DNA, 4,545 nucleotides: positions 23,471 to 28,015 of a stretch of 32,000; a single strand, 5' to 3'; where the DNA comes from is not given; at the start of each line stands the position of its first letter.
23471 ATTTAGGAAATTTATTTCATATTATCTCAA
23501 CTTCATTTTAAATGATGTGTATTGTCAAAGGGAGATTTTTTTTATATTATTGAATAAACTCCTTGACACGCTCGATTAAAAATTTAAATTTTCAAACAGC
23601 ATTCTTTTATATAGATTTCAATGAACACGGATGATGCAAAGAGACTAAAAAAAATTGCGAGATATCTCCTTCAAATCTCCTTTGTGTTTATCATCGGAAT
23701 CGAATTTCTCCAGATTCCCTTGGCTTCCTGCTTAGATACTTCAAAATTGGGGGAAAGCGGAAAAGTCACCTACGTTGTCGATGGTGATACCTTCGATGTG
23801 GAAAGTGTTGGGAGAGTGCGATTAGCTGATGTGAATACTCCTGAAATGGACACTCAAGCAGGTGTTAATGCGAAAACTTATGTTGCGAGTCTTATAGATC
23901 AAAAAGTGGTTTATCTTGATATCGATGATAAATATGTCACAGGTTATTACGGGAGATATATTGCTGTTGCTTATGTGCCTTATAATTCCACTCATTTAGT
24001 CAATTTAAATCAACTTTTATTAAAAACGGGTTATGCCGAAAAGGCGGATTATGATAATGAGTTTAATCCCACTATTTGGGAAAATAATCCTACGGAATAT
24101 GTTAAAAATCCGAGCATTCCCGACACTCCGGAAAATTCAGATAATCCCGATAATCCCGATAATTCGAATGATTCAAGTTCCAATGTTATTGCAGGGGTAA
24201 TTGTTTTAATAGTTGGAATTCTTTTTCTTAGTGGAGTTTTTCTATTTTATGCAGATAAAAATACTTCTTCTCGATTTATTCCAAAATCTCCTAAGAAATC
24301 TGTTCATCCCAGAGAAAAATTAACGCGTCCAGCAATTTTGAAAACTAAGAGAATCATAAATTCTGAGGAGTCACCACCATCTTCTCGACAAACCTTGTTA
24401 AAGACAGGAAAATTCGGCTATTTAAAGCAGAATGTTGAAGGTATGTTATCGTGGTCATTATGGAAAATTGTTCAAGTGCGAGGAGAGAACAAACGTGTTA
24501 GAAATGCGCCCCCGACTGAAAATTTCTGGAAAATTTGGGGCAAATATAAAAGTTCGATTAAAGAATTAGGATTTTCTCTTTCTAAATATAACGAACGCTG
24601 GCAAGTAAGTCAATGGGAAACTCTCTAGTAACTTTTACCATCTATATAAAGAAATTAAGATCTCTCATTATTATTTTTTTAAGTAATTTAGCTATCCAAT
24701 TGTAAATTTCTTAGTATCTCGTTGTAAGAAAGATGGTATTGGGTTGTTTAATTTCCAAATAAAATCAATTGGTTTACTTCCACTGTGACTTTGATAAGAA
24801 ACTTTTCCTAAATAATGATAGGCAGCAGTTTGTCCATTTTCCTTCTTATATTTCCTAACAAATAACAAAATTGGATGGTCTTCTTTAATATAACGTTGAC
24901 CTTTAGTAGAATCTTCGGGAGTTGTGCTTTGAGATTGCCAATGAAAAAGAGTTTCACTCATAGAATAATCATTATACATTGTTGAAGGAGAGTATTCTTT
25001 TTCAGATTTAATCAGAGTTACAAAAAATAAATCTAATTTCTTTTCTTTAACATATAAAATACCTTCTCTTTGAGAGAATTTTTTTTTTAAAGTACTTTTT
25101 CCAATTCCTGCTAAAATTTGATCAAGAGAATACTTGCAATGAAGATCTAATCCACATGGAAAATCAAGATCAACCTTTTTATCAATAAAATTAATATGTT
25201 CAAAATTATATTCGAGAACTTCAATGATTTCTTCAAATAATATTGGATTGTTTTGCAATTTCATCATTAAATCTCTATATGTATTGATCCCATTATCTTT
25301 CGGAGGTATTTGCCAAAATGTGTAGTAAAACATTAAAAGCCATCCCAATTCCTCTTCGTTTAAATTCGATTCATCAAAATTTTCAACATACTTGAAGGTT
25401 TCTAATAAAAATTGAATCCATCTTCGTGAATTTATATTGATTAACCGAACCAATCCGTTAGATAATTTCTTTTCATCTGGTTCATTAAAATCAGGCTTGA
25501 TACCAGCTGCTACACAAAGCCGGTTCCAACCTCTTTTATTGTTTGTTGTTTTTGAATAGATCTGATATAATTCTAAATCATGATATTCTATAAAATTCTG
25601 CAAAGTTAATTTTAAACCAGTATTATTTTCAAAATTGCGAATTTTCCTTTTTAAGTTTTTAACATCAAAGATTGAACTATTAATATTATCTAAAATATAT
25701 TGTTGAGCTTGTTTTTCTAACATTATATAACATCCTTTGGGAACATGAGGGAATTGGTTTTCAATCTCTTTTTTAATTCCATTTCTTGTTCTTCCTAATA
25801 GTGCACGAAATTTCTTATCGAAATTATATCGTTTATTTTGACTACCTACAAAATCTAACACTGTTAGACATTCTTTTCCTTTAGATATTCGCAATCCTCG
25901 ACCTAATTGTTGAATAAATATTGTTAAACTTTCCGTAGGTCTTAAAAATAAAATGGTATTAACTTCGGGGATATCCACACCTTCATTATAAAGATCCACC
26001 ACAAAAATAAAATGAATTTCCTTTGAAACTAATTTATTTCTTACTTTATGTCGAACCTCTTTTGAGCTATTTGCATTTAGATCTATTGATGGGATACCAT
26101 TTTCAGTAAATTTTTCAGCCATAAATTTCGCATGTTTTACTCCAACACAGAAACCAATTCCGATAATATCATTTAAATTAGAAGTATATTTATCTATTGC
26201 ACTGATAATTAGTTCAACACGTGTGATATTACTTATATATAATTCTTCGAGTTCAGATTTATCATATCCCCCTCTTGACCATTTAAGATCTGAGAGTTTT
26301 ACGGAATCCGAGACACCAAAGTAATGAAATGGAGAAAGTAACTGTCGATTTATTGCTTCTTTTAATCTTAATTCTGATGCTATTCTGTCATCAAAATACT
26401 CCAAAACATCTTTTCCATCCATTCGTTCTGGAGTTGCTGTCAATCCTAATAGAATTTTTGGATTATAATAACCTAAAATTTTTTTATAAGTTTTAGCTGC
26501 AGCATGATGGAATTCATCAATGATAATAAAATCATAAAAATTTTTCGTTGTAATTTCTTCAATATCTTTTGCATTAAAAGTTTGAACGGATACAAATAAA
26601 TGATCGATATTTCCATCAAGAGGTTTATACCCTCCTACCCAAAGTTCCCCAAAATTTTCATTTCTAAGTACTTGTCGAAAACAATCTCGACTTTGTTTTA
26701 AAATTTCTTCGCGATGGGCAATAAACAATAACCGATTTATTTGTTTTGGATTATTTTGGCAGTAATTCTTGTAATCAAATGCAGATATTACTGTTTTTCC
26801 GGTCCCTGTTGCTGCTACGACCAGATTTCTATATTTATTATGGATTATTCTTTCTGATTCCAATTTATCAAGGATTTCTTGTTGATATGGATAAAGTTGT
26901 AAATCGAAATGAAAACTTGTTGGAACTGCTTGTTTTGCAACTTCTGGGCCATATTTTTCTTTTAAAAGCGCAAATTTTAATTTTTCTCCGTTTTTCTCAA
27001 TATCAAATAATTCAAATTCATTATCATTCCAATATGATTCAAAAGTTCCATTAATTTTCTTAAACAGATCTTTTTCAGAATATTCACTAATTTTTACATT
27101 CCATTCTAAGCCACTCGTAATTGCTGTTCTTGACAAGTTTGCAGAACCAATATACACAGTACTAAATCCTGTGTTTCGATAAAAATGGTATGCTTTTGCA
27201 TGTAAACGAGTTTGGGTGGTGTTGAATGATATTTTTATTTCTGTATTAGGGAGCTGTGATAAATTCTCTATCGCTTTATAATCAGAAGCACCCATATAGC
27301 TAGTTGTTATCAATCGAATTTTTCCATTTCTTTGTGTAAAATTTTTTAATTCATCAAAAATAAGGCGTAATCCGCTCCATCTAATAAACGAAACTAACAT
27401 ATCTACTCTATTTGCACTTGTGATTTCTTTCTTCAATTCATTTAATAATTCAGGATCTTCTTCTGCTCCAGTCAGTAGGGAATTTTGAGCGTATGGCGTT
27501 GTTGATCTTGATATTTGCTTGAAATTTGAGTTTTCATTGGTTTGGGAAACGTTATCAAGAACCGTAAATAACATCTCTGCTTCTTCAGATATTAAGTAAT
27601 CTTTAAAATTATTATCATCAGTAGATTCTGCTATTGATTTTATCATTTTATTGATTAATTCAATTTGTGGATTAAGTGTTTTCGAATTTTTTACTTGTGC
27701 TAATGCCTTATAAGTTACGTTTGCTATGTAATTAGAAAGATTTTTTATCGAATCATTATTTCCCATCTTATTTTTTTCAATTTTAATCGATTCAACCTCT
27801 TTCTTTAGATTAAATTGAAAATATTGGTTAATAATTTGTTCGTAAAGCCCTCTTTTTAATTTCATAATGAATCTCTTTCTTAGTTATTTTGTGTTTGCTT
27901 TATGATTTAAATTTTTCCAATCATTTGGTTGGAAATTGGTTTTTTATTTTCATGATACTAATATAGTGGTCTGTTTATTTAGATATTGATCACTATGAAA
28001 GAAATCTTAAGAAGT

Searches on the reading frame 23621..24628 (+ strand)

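Call 7: search_protein_families(library=pfam, proteins=[window:23621-24628:+], max_evalue=0.001)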
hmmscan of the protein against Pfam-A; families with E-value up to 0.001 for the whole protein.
window:23621-24628:+ (335 aa): 1 family
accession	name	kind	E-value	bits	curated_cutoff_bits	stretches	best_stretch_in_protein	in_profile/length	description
PF00565.23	SNase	-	4.5e-08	33.9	21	1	65-146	1-81/107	Staphylococcal nuclease homologue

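Call 8: search_protein_families(library=padloc, proteins=[window:23621-24628:+], max_evalue=0.01)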
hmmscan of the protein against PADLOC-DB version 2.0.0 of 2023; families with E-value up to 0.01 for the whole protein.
window:23621-24628:+ (335 aa): 1 family
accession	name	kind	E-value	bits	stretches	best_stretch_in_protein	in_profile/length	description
PDLC01096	C3a212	-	3.9e-05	21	1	34-142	38-149/279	SNc+LTD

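Call 30: search_protein_families(library=ncbifam, proteins=[window:23621-24628:+], max_evalue=0.001)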
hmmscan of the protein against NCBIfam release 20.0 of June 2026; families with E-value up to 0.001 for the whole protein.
window:23621-24628:+ (335 aa): 2 families
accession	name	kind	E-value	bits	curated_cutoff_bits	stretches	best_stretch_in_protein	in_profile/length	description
NF047969.1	CaNuclEcnA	equivalog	7.4e-08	32.5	180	1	81-140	66-121/151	calcium-activated nuclease EcnA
NF047694.1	TnucaseNucIStaph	equivalog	5.9e-07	29.1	250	1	42-142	42-147/175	thermonuclease NucI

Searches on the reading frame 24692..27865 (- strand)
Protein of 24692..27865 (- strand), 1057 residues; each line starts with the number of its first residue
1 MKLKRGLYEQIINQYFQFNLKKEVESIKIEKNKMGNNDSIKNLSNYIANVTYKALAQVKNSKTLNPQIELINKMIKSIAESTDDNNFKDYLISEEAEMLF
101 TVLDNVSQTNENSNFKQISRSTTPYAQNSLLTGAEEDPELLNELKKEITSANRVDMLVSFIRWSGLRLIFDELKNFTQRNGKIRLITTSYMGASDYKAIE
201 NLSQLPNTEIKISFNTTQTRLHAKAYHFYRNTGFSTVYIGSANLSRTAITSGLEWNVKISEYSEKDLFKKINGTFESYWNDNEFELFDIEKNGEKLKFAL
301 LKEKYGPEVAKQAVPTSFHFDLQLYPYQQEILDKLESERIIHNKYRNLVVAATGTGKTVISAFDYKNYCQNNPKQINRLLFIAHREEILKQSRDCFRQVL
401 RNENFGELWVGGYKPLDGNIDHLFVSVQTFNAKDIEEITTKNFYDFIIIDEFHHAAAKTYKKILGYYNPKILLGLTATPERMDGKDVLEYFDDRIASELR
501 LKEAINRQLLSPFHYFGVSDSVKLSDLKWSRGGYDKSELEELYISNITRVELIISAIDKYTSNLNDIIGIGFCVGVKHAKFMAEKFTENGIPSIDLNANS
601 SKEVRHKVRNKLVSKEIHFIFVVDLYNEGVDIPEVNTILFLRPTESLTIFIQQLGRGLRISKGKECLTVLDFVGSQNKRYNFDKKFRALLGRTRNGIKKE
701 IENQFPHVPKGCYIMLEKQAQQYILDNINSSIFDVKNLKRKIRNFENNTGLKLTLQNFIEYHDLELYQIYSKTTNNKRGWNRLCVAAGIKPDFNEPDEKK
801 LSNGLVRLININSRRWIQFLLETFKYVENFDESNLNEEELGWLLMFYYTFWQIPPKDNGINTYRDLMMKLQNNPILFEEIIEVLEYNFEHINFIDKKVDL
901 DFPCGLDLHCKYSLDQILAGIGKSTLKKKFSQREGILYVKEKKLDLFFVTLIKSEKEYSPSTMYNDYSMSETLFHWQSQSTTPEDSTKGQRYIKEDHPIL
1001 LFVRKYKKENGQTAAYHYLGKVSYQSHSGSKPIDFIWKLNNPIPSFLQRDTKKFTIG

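Call 7: search_protein_families(library=pfam, proteins=[window:24692-27865:-], max_evalue=0.001)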
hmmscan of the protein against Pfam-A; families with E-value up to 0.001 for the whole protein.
window:24692-27865:- (1057 aa): 7 families
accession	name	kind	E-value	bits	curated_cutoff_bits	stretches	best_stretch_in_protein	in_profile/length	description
PF04851.21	ResIII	-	3.4e-38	131.6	22.5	1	322-481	2-164/164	Type III restriction enzyme, res subunit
PF11907.13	DUF3427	-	9e-23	81.4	27.7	1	857-1045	80-273/280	Domain of unknown function (DUF3427)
PF13091.12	PLDc_2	-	5.3e-12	46.2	27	1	147-279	4-132/132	PLD-like domain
PF00271.37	Helicase_C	-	5.6e-10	39.9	23.5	1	570-660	19-109/110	Helicase conserved C-terminal domain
PF09565.16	RE_NgoFVII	-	2.1e-09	37.3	23.8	1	144-266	9-139/162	NgoFVII restriction endonuclease N-terminal PLD domain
PF18766.7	SWI2_SNF2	-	4.9e-09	36.6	26.7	1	337-525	15-200/221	SWI2/SNF2 ATPase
PF00270.35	DEAD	-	2.2e-07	31.2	26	1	326-480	2-161/167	DEAD/DEAH box helicase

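Call 8: search_protein_families(library=padloc, proteins=[window:24692-27865:-], max_evalue=0.01)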
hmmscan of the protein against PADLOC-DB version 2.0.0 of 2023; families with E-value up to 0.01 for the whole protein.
window:24692-27865:- (1057 aa): 21 families
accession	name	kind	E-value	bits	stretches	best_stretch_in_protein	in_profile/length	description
PDLC03659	mREase_IV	-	2e-211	702.5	1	119-1045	15-933/945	Type IV methyl-directed restriction enzyme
PDLC03658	mREase_IV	-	1.7e-89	298.8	1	138-776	38-661/953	Type IV methyl-directed restriction enzyme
PDLC02707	PbeA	-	4.9e-39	132.5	2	209-678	122-635/672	PbeA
PDLC02704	PbeA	-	2.1e-32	110.4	4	586-681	557-652/682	PbeA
PDLC03049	REase_I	-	2.5e-19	66.8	1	327-675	171-541/807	Type I restriction enzyme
PDLC03047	REase_I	-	9.5e-18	61.3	2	327-493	347-505/1107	Type I restriction enzyme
PDLC02706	PbeA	-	1.2e-15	55.2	3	600-676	599-675/722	PbeA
PDLC02705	PbeA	-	1.4e-11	41.3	1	325-515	251-449/691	PbeA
PDLC02703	PbeA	-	1e-10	38.9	1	210-523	125-451/626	PbeA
PDLC02193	PLD_Helicase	-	3e-06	23.7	1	189-360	89-261/905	-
PDLC03829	ZacB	-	4.4e-06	23.8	1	213-273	293-348/586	-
PDLC03928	PsyrT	-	5.1e-06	23.1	1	568-659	243-334/689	-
PDLC02861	DpdF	-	1.4e-05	21.7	1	555-676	228-349/611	DpdF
PDLC03042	REase_I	-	5.8e-05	18.6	1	618-662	788-832/1170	Type I restriction enzyme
PDLC02614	DrmC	-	0.00015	19.6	1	166-267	48-143/153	DrmC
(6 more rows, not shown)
